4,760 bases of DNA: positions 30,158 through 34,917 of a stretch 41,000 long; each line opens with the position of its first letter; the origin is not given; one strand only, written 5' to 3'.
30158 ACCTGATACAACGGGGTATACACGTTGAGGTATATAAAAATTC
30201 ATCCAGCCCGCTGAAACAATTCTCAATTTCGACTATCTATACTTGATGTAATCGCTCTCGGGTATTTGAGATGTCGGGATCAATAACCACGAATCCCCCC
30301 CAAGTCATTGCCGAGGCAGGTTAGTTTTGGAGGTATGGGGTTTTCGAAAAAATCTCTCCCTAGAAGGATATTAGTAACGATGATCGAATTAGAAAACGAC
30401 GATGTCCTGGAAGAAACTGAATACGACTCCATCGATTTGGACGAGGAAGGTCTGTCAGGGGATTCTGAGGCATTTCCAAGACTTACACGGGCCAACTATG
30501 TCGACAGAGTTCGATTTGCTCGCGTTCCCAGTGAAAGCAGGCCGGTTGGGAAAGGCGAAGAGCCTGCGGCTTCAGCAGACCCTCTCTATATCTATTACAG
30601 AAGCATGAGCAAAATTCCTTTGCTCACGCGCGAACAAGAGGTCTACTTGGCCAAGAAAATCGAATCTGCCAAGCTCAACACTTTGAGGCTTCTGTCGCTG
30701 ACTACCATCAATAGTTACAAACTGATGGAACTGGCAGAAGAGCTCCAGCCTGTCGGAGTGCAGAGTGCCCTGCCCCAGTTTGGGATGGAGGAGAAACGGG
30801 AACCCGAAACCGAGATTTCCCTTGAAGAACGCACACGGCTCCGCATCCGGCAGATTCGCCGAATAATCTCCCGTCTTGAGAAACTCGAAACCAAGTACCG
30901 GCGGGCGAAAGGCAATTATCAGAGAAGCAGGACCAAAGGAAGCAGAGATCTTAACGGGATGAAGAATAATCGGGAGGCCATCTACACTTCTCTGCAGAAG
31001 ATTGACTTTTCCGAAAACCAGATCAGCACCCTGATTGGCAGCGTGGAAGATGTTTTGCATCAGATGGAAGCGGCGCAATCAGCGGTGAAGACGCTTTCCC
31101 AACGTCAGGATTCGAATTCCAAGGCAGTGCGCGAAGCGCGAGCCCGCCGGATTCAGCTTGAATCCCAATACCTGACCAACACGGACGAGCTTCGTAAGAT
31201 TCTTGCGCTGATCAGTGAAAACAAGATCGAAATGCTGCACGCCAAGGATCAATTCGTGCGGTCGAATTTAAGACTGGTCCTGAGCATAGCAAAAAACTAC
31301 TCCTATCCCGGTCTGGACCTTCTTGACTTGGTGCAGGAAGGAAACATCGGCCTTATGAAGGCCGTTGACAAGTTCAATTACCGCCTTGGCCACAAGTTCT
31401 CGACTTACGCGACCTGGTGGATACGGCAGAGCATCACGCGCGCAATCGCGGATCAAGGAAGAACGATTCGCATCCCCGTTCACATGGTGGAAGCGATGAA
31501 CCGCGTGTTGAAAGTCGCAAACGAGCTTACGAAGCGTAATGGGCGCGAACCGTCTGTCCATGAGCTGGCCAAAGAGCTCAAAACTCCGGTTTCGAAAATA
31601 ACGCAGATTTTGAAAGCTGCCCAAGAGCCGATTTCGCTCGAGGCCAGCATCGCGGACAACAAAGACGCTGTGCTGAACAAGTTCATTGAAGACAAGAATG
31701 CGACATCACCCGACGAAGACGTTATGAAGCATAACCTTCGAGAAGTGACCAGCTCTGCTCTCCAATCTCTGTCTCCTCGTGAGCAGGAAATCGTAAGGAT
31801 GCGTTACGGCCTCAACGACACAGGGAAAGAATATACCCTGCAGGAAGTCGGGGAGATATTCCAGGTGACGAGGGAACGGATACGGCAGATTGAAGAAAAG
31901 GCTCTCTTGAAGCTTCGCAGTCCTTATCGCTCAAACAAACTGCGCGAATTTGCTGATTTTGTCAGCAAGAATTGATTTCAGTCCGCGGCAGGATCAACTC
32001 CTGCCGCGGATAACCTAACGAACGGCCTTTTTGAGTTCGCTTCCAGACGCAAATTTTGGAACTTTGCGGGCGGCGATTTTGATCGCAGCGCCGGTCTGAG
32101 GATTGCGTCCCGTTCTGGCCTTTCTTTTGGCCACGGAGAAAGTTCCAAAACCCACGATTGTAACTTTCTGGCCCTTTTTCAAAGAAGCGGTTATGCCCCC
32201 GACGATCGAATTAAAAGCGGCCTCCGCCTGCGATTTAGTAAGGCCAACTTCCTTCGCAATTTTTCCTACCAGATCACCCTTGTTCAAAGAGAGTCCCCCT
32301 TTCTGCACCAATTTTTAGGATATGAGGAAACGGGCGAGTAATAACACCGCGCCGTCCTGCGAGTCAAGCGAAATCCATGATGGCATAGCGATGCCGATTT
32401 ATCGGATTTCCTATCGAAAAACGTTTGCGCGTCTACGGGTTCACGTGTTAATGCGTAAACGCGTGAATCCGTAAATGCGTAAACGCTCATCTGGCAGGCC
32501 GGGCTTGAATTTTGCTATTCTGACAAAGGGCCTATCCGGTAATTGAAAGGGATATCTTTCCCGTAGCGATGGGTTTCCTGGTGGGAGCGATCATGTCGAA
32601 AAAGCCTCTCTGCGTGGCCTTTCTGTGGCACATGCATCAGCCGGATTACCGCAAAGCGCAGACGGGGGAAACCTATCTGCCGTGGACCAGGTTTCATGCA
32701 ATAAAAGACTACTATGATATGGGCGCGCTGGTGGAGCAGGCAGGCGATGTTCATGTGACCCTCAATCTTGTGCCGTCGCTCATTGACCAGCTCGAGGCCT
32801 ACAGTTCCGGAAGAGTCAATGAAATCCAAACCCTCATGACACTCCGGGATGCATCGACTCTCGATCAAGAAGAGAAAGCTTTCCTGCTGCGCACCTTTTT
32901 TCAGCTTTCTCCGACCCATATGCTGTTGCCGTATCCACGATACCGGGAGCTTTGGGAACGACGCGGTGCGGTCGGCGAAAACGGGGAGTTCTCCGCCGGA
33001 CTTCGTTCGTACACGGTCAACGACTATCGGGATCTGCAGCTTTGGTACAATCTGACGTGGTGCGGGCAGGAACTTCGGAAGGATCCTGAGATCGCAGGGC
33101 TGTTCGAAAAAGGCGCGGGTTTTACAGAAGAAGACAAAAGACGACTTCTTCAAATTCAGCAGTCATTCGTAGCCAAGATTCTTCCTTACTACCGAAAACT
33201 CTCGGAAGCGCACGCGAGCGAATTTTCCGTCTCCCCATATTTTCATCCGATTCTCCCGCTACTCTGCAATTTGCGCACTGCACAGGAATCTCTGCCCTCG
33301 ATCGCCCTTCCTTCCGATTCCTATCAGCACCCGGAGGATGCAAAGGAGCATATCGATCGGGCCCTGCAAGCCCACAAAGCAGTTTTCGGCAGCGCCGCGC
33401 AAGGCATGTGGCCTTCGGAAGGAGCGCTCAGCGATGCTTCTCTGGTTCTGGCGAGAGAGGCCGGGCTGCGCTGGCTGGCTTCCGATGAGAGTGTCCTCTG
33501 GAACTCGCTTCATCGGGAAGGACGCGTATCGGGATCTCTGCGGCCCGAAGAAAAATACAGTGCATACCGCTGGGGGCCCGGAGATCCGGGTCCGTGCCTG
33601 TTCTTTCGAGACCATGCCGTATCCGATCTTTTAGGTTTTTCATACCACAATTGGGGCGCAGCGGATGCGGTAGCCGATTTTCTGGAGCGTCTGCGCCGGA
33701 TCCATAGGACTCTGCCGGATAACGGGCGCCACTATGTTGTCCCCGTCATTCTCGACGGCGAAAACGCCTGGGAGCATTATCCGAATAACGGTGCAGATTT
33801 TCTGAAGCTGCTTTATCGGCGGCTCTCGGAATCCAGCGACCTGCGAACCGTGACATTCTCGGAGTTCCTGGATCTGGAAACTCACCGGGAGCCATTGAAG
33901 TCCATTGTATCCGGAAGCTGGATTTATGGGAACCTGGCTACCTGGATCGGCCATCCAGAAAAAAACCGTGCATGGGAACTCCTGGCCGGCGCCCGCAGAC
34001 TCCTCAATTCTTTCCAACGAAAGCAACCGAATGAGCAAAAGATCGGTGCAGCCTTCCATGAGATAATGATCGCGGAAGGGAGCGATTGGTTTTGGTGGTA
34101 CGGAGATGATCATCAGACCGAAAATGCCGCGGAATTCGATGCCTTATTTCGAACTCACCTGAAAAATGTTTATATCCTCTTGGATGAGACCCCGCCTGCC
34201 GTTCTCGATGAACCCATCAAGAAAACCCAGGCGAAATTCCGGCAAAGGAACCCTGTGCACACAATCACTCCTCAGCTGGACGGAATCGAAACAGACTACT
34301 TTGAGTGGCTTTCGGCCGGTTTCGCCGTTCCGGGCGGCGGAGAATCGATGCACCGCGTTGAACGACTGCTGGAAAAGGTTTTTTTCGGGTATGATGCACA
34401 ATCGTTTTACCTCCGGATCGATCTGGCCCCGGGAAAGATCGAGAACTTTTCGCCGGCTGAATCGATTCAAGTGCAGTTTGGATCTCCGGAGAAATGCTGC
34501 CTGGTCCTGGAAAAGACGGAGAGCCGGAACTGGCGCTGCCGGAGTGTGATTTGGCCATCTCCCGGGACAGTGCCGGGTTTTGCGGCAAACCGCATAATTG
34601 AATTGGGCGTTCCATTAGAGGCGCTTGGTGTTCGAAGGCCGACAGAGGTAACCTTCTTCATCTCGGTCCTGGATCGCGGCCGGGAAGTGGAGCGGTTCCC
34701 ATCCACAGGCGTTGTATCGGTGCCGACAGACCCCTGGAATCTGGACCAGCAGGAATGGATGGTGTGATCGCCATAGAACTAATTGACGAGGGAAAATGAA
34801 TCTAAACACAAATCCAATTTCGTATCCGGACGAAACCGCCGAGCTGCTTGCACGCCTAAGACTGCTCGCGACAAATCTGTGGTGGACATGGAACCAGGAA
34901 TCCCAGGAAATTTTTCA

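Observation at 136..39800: Almost every intergenic gap holds a long hairpin, most with arms that are tandem arrays of 6-9 nt units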

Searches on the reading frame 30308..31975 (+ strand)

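Call 7: search_protein_families(library=pfam, proteins=[window:30308-31975:+])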
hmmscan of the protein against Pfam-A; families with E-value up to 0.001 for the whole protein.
window:30308-31975:+ (555 aa): 4 families
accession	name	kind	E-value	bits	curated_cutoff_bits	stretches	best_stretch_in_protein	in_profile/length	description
PF04542.20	Sigma70_r2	-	4.8e-21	74.8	24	1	316-386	1-71/71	Sigma-70 region 2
PF04539.22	Sigma70_r3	-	1.7e-20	73.3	25.3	1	395-471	1-77/78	Sigma-70 region 3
PF04545.22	Sigma70_r4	-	4.9e-19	68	24.1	1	484-537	1-49/50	Sigma-70, region 4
PF00140.25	Sigma70_r1_2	-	4.6e-09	36.5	22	1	91-119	1-29/34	Sigma-70 factor, region 1.2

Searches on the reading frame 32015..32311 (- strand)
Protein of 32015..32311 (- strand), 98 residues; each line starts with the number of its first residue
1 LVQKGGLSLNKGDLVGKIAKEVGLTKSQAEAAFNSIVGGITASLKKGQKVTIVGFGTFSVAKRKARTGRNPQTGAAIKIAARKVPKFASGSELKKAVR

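Call 14: search_protein_families(library=pfam, max_evalue=0.01, proteins=[window:32015-32311:-])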
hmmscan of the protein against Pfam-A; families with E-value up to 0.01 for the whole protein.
window:32015-32311:- (98 aa): 4 families
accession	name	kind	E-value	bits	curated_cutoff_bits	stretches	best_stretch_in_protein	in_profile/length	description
PF00216.26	Bac_DNA_binding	-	2.6e-32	111.4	22.4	1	9-97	1-89/90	Bacterial DNA-binding protein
PF18291.6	HU-HIG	-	3.9e-06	27.4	26.2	1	10-96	33-117/125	HU domain fused to wHTH, Ig, or Glycine-rich motif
PF18289.6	HU-CCDC81_euk_2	-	0.004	17.6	26.1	1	17-66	9-60/75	CCDC81 eukaryotic HU domain 2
PF14908.11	HU-CCDC81_euk_1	-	0.0058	17.1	26.1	1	24-70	19-65/89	CCDC81 eukaryotic HU domain 1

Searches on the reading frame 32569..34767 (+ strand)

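Call 7: search_protein_families(library=pfam, proteins=[window:32569-34767:+])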
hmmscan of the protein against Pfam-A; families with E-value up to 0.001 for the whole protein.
window:32569-34767:+ (732 aa): 1 family
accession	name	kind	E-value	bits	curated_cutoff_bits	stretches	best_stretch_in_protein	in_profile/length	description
PF03065.20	Glyco_hydro_57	-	4.1e-49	167.9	21.2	1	17-438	1-283/291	Glycosyl hydrolase family 57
